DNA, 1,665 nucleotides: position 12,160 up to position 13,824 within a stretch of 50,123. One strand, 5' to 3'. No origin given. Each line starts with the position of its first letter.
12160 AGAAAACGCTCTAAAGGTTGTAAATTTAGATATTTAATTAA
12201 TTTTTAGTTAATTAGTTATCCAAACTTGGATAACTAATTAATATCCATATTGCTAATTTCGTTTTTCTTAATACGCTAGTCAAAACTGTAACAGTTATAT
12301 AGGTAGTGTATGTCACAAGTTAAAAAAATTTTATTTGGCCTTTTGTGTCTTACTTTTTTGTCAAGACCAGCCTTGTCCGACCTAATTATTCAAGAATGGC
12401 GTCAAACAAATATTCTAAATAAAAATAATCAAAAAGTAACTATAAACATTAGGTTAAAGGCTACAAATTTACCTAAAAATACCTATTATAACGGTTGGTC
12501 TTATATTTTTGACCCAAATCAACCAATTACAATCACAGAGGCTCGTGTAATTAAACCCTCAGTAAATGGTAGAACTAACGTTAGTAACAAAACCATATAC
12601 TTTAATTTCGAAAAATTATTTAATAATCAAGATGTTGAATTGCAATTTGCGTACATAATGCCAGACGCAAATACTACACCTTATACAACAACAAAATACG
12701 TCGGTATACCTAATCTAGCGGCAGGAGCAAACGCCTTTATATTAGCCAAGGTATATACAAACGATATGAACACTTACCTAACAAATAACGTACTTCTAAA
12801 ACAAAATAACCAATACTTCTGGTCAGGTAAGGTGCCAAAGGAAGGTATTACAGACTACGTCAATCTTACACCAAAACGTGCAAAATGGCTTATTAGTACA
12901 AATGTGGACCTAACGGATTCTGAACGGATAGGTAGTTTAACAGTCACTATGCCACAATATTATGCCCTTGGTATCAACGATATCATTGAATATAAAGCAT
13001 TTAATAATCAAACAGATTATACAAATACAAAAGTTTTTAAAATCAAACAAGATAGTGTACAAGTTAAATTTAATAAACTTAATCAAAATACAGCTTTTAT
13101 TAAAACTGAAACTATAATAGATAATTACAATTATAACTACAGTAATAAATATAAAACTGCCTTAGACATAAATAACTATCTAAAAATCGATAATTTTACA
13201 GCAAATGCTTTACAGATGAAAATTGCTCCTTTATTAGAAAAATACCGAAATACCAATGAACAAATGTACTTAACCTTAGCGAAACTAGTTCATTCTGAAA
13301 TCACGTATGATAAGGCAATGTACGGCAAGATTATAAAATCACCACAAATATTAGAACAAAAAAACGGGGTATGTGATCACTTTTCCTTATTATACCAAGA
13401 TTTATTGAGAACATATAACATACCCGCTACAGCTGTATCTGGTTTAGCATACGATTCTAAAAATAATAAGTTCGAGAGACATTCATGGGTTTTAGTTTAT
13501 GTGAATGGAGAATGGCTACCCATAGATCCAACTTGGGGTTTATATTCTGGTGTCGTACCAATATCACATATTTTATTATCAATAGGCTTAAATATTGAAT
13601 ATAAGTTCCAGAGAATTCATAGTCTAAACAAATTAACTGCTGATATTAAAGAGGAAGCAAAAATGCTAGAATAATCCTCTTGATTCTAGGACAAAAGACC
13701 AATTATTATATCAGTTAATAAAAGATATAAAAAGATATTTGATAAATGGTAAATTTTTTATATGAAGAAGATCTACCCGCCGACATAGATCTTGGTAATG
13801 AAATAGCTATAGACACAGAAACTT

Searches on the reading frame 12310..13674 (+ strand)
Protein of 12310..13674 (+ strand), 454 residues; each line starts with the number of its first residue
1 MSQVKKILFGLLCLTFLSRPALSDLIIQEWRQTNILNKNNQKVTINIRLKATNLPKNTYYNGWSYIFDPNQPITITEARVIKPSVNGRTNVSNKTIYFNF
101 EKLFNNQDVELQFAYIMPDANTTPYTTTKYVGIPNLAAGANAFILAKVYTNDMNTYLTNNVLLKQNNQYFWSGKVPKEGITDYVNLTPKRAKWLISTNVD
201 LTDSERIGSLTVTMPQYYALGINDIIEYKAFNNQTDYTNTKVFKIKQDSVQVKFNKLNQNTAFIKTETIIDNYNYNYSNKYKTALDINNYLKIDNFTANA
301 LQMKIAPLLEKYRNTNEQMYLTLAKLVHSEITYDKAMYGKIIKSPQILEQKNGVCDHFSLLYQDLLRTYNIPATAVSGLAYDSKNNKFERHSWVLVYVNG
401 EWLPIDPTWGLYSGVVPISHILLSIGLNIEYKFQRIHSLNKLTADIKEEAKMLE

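Call 12: search_protein_families(library=pfam, proteins=[window:12310-13674:+], max_evalue=0.01)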
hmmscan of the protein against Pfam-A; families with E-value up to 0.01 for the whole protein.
window:12310-13674:+ (454 aa): 3 families
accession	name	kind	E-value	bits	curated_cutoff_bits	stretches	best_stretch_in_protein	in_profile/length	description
PF01841.26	Transglut_core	-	1.7e-13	51.2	23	1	315-407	13-108/108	Transglutaminase-like superfamily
PF04473.18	DUF553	-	0.00013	21.8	20.5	1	252-406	8-112/140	Transglutaminase-like domain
PF13471.12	Transglut_core3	-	0.0011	19.3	26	1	354-396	57-97/117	Transglutaminase-like superfamily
